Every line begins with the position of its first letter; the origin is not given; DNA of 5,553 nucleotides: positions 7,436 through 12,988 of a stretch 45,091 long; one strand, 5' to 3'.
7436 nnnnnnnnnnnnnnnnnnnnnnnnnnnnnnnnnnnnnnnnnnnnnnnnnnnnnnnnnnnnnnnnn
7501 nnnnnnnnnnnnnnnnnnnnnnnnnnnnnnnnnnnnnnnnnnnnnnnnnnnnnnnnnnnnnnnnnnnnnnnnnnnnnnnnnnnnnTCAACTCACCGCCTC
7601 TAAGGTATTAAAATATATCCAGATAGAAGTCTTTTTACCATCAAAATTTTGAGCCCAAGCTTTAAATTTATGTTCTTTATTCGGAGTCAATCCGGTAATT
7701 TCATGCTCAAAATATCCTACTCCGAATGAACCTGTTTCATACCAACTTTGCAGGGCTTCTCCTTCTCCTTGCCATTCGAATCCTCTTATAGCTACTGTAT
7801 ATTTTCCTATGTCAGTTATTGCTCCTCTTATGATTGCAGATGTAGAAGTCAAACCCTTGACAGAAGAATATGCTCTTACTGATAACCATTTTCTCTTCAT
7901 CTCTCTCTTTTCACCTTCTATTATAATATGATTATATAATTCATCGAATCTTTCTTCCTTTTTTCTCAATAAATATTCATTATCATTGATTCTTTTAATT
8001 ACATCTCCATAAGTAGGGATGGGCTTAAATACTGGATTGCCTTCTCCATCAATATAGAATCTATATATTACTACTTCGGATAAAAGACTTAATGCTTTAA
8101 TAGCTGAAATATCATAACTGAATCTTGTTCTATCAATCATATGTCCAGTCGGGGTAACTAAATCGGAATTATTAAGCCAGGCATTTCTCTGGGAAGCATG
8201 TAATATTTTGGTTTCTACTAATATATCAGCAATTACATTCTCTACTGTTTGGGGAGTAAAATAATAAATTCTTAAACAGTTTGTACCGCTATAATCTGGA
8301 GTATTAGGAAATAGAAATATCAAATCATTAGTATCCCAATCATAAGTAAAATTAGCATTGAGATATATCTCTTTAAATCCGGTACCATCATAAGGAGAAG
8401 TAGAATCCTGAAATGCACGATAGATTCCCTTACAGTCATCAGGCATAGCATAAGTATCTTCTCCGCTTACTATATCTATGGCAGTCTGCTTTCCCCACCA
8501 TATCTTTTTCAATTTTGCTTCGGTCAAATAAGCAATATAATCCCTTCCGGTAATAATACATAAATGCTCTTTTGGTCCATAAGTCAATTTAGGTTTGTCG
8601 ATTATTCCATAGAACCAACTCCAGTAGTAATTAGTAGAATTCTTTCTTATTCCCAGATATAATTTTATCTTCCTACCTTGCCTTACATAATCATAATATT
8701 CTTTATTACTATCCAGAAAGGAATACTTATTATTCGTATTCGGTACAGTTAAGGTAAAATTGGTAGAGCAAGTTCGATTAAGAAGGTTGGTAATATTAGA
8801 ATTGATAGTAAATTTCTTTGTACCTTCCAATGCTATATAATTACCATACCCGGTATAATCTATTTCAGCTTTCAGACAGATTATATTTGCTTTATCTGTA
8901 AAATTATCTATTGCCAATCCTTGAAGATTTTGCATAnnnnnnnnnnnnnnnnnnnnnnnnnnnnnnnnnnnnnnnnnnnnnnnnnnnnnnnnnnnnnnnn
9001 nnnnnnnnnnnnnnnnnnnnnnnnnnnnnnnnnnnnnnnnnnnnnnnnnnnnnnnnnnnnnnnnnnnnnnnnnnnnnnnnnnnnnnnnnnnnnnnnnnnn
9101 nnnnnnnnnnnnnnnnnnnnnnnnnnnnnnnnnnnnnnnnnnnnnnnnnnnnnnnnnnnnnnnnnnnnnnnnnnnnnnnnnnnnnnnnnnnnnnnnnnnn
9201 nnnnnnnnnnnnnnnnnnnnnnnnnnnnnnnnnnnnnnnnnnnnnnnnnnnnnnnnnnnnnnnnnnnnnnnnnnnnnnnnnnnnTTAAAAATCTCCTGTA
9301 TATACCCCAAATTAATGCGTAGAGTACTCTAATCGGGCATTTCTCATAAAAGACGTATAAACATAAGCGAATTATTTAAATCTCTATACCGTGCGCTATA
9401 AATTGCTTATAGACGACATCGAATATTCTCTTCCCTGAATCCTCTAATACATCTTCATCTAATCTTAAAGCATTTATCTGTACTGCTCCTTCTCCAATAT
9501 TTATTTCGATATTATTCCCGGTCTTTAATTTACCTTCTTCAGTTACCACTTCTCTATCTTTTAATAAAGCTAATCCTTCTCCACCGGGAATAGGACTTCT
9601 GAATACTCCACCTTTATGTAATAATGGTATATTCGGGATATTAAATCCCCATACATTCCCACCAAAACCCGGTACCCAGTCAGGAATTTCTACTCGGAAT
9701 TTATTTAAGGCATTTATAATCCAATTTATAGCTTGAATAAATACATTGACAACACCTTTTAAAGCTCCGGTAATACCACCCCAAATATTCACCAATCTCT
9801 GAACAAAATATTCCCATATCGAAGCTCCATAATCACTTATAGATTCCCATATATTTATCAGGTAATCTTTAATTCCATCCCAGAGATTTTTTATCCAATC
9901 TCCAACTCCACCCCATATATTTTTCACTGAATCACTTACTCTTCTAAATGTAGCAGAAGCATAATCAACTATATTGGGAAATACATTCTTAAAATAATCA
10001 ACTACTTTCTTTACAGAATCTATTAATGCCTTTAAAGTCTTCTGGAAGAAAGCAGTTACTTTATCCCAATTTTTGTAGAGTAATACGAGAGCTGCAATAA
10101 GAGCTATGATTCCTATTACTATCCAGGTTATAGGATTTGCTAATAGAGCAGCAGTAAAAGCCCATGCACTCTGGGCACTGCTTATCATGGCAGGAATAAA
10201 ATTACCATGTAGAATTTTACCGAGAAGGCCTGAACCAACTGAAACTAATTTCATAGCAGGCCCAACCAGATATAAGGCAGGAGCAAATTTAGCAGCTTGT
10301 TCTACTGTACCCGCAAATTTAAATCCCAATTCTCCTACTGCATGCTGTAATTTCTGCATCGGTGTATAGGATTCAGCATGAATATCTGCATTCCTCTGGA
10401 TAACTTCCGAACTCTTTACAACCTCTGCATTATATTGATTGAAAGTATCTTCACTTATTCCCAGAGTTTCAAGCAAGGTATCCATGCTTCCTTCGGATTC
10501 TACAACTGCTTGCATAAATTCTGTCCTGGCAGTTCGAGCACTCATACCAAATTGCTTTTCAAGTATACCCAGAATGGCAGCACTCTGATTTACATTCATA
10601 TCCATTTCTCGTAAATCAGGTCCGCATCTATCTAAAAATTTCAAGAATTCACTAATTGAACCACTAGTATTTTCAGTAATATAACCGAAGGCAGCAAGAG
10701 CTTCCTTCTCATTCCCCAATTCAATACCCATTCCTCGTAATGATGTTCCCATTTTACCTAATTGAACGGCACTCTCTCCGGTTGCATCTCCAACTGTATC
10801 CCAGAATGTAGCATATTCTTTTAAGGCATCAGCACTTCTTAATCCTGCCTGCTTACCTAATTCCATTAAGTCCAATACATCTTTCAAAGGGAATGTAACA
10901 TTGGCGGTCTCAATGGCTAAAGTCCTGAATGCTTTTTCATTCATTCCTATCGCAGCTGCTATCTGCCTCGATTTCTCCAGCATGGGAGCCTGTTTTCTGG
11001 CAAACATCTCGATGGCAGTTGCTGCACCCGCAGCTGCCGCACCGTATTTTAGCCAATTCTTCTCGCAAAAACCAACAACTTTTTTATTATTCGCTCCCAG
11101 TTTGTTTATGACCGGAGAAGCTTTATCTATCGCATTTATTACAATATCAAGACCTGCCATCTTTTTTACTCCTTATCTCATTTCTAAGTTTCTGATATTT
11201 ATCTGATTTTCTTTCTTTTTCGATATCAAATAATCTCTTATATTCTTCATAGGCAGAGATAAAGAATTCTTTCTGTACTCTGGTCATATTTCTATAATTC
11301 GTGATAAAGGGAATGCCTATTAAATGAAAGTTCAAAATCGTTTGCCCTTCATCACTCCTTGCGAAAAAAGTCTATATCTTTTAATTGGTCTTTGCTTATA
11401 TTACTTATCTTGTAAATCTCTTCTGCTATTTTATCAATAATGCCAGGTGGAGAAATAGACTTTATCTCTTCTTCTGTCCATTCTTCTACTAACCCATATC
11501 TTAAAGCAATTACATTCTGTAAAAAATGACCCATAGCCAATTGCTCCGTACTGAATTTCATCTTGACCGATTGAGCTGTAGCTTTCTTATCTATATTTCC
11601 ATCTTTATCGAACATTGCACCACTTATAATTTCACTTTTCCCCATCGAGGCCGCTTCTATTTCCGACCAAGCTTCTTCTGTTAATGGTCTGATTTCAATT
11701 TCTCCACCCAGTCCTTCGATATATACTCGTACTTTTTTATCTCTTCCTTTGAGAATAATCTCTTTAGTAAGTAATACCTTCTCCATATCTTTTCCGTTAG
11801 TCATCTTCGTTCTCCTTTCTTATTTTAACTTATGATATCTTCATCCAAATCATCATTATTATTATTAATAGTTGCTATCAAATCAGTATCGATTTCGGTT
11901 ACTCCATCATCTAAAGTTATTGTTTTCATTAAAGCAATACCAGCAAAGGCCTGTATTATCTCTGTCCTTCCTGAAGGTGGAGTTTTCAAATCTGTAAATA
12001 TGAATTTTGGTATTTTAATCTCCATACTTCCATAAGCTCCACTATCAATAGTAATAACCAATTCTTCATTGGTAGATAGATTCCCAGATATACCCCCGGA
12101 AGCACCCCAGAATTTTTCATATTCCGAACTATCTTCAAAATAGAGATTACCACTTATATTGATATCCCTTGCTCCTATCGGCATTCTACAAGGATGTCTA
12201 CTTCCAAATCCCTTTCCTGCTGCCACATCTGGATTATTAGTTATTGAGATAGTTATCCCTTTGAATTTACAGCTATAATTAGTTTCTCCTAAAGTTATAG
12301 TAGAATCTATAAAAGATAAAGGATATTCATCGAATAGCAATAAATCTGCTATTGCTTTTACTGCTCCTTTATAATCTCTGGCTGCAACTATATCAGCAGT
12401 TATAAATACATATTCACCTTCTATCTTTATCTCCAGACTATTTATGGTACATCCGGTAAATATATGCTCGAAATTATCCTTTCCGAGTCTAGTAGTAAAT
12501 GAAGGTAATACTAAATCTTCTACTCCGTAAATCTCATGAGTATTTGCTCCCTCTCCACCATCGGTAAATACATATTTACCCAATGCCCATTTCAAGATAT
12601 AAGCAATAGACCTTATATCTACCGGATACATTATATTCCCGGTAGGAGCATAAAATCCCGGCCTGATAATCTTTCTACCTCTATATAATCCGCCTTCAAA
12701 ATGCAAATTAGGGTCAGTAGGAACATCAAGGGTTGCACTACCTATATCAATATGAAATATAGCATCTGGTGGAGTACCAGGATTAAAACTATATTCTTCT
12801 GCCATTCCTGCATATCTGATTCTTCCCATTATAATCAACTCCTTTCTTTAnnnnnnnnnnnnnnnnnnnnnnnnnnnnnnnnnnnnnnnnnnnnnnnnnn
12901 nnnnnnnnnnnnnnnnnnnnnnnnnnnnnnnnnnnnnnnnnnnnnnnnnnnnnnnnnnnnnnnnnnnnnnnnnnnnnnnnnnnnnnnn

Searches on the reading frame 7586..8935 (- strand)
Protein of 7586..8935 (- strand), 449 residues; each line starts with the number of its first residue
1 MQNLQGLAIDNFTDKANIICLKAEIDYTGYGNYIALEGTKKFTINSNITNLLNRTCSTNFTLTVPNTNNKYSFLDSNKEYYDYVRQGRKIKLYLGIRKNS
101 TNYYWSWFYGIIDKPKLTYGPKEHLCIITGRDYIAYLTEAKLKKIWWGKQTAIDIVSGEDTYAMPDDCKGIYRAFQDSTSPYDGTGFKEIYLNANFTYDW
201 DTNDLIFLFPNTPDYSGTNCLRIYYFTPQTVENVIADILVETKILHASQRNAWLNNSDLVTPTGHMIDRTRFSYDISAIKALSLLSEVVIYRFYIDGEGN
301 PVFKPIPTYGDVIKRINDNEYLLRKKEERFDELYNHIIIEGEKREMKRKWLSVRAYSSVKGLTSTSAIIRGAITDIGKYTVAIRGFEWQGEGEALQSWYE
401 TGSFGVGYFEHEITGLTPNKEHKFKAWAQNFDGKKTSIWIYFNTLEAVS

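Call 13: search_protein_families(library=phrogs, proteins=[window:7586-8935:-], max_evalue=0.001)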
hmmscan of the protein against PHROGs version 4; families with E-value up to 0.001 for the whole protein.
window:7586-8935:- (449 aa): 1 family
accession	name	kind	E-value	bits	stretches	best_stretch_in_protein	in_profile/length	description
phrog_1887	-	tail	0.00023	21.2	0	59-147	341-428/670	tail protein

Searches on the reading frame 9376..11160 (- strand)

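Call 13: search_protein_families(library=phrogs, proteins=[window:9376-11160:-], max_evalue=0.001)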
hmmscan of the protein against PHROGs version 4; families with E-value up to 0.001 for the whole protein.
window:9376-11160:- (594 aa): 35 families (the best 25 are shown)
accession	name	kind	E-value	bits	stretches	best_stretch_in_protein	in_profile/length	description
phrog_58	-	tail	2.6e-27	96.6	1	49-496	290-812/1544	tail length tape measure protein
phrog_991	-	tail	1.2e-23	83.7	1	111-548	421-880/1966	tail length tape measure protein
phrog_32452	-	unknown function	2.9e-20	72.9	1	76-341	86-345/724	-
phrog_1535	-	tail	2e-18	67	1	318-523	790-1063/1152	tail length tape measure protein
phrog_8462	-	tail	4.3e-17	63.1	1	147-487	123-444/672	tail length tape measure protein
phrog_1272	-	tail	5.2e-16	58.6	1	90-498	398-844/1606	tail length tape measure protein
phrog_167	-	tail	1.7e-15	56.9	2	366-497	891-1022/1555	tail length tape measure protein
phrog_7972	-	unknown function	3.1e-15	57.1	1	156-485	265-567/687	-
phrog_4200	-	tail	2.3e-14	53.8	1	320-527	379-607/732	tail length tape measure protein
phrog_3336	-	tail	3.3e-14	53.4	1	288-486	276-488/1051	tail length tape measure protein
phrog_4197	-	tail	2.4e-13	49.7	1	285-416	791-914/1783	tail length tape measure protein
phrog_28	-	tail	1.8e-12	47.7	1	277-555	590-742/1228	tail length tape measure protein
phrog_1068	-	tail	8.8e-12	45.6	1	293-488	352-516/706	tail length tape measure protein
phrog_5690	-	unknown function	1.6e-11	44.6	1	302-432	539-654/907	-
phrog_971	-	lysis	6e-11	42.7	1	11-484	152-651/1338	endolysin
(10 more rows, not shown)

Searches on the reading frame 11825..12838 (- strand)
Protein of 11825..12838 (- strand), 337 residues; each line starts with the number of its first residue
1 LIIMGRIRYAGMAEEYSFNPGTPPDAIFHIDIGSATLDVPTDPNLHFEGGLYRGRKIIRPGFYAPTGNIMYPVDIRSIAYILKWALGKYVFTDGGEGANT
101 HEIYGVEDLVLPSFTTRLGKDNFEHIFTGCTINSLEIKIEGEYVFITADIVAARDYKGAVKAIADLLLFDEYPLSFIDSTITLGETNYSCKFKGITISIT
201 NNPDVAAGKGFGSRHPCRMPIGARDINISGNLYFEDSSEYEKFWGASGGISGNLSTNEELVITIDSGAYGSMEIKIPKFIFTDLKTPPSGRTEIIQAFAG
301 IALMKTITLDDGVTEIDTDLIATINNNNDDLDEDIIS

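Call 13: search_protein_families(library=phrogs, proteins=[window:11825-12838:-], max_evalue=0.001)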
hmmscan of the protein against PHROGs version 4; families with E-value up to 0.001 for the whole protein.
window:11825-12838:- (337 aa): 2 families
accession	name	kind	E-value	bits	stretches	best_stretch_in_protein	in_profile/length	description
phrog_290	-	tail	3.5e-22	80.3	1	58-297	69-310/411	minor tail protein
phrog_35581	-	unknown function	3.7e-17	63.4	1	18-229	20-231/434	-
